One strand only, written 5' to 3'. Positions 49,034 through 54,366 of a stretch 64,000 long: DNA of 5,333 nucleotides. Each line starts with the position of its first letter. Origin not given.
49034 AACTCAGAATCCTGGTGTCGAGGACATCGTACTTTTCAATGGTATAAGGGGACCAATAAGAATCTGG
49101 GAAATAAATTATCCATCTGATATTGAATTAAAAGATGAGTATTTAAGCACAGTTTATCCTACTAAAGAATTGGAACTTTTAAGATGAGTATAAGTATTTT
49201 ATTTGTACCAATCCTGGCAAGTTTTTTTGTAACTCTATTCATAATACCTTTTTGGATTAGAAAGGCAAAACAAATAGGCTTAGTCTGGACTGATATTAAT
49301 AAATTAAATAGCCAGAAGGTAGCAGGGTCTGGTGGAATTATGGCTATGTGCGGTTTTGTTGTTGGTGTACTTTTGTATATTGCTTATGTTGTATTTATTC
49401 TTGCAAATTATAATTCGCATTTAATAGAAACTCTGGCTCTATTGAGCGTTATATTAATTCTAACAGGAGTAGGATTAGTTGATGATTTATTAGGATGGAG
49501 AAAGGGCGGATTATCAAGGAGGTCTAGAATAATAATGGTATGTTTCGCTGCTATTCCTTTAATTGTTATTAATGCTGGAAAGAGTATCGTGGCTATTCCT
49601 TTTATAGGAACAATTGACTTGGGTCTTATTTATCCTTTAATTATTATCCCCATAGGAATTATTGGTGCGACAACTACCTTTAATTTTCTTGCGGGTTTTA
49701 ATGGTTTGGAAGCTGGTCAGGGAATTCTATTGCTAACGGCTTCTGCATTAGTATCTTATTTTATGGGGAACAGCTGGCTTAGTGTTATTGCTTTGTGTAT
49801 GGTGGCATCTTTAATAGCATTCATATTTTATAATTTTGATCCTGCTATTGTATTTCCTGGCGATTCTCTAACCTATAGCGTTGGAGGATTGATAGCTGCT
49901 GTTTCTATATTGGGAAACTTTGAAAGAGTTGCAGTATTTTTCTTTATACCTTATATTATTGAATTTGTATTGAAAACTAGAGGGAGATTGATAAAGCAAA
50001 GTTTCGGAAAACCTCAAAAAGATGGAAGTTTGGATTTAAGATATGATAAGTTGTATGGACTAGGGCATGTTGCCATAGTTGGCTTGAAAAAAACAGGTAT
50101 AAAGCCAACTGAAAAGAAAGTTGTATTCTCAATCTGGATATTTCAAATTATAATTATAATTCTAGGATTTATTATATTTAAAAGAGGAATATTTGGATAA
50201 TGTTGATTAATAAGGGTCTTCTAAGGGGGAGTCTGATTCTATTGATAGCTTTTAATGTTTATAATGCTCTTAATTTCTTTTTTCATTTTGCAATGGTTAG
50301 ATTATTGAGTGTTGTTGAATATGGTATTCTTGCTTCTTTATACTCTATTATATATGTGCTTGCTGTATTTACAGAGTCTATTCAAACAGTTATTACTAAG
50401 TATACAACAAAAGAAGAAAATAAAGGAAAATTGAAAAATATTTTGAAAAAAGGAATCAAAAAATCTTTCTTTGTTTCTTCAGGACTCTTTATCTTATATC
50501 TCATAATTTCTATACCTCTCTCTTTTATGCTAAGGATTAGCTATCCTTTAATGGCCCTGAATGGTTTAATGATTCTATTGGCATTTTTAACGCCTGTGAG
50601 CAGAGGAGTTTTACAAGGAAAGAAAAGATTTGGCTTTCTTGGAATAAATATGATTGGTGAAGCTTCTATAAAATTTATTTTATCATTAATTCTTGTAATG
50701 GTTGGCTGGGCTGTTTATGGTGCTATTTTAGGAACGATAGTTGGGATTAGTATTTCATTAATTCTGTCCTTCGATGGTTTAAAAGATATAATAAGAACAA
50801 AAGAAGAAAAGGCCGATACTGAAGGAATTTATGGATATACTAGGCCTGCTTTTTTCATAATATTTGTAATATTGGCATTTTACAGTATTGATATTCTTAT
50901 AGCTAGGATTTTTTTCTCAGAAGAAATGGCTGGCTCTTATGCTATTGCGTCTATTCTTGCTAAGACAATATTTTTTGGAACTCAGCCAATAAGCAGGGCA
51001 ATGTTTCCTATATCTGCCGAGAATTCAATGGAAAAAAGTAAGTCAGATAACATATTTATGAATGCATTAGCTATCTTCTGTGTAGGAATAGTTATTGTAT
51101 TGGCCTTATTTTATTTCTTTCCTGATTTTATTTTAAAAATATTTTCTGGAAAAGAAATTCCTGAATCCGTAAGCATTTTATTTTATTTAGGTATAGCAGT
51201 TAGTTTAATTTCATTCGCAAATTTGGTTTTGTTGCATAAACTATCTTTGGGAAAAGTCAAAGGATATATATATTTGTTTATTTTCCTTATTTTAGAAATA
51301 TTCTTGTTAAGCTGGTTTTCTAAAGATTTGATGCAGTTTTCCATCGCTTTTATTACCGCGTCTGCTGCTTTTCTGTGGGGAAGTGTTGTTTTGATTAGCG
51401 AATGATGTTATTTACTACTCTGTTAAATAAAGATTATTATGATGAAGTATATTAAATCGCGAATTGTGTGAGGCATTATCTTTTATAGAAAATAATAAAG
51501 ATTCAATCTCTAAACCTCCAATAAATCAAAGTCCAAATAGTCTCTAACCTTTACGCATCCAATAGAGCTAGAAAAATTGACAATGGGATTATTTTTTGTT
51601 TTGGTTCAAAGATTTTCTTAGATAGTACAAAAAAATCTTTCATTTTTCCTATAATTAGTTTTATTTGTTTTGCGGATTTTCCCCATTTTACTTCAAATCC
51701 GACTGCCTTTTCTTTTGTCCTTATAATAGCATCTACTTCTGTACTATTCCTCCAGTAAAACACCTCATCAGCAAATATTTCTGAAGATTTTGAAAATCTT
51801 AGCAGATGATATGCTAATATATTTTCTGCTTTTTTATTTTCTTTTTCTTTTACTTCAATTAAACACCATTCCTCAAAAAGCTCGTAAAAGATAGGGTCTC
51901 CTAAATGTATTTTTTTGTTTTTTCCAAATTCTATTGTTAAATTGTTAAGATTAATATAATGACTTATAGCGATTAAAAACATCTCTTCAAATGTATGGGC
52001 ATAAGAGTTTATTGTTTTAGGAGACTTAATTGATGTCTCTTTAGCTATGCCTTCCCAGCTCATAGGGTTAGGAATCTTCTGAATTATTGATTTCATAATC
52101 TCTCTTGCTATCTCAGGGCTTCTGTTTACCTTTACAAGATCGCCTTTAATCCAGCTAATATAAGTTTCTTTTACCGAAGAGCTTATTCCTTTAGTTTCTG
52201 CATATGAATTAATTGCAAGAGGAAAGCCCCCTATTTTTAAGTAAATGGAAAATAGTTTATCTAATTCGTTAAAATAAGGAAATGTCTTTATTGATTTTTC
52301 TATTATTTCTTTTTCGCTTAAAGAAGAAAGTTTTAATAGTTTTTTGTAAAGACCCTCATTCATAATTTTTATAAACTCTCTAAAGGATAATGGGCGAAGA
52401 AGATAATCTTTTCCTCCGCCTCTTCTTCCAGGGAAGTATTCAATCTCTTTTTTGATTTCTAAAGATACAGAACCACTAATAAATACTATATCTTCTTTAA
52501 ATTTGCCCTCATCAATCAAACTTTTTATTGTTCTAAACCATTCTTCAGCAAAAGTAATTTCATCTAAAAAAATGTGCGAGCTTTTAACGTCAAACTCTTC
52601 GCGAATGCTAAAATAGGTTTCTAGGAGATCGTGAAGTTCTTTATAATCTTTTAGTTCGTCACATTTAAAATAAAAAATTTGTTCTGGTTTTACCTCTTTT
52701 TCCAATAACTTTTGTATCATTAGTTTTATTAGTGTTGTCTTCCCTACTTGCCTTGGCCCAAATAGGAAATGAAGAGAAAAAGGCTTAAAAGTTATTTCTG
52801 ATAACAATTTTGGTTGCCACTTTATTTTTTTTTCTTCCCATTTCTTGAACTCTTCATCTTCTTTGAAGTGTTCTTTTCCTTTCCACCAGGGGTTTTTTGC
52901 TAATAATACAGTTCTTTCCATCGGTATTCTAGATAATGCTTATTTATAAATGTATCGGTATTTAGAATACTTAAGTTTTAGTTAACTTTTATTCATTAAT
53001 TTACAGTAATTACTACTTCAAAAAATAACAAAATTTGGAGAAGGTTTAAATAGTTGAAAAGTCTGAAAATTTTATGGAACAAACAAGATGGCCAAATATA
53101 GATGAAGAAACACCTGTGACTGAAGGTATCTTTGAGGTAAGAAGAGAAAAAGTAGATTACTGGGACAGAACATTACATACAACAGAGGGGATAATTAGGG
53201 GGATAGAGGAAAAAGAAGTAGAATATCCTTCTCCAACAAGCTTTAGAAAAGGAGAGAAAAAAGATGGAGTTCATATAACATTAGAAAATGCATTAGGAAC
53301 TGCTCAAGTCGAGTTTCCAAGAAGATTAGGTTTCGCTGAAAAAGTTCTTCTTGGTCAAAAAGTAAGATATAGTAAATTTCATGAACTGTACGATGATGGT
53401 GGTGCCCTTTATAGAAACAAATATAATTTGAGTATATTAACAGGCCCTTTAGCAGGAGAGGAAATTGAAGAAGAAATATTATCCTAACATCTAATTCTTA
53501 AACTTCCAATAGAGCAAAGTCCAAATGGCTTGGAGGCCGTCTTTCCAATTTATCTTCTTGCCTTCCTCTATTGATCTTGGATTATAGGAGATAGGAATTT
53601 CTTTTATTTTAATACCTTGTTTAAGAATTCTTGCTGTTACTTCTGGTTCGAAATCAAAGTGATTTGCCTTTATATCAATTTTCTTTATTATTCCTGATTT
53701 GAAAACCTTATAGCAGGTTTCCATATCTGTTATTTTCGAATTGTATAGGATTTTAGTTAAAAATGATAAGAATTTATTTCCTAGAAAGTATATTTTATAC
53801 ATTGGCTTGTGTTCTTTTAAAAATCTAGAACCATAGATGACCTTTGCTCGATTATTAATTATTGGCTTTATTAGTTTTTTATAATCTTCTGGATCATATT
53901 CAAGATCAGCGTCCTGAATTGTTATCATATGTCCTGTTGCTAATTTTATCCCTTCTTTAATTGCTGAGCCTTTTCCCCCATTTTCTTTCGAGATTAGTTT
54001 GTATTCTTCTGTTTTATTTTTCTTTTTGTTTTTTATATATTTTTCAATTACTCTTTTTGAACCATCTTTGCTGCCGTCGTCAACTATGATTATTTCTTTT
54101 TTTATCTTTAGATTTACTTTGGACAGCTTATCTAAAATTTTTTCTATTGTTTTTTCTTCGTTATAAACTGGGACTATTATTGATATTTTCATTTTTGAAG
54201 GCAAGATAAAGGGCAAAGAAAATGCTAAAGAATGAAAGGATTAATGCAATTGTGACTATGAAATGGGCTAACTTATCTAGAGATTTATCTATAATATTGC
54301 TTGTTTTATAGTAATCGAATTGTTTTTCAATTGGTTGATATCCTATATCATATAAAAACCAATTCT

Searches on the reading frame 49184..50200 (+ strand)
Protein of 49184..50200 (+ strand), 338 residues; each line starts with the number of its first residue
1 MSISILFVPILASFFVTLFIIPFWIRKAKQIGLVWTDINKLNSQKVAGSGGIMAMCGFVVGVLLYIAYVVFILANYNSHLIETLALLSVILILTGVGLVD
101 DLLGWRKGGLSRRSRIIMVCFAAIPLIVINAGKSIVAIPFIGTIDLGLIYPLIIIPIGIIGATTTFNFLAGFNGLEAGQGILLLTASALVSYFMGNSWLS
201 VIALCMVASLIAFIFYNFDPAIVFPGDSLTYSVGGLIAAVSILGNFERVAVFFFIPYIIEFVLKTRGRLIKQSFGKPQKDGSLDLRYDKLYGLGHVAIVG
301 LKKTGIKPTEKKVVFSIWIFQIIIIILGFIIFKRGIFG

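Call 11: search_protein_families(library=pfam, proteins=[window:49184-50200:+], max_evalue=0.001)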
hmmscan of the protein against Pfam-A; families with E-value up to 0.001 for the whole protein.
window:49184-50200:+ (338 aa): 1 family
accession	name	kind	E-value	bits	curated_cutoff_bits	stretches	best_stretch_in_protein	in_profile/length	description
PF00953.26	Glycos_transf_4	-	2.4e-29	102.8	27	1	84-244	2-159/160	Glycosyl transferase family 4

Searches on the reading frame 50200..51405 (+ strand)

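Call 11: search_protein_families(library=pfam, proteins=[window:50200-51405:+], max_evalue=0.001)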
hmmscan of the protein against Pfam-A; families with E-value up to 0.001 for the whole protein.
window:50200-51405:+ (401 aa): 2 families
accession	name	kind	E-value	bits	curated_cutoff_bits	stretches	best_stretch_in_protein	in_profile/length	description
PF13440.11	Polysacc_synt_3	-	2.5e-13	50.3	23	1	32-320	2-288/293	Polysaccharide biosynthesis protein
PF01943.22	Polysacc_synt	-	5.4e-08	33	28.2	1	7-274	1-272/274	Polysaccharide biosynthesis protein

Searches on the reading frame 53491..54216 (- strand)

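Call 11: search_protein_families(library=pfam, proteins=[window:53491-54216:-], max_evalue=0.001)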
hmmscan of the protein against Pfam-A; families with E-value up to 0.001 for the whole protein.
window:53491-54216:- (241 aa): 3 families
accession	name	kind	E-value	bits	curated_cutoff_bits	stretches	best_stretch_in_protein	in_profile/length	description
PF00535.33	Glycos_transf_2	-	2.5e-32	112.5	23.3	1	12-180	1-167/168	Glycosyl transferase family 2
PF10111.15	Glyco_tranf_2_2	-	9.4e-06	25.7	27.3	1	12-117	1-104/276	Glycosyltransferase like family 2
PF13641.12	Glyco_tranf_2_3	-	3.3e-05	24.4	27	1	11-135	3-127/230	Glycosyltransferase like family 2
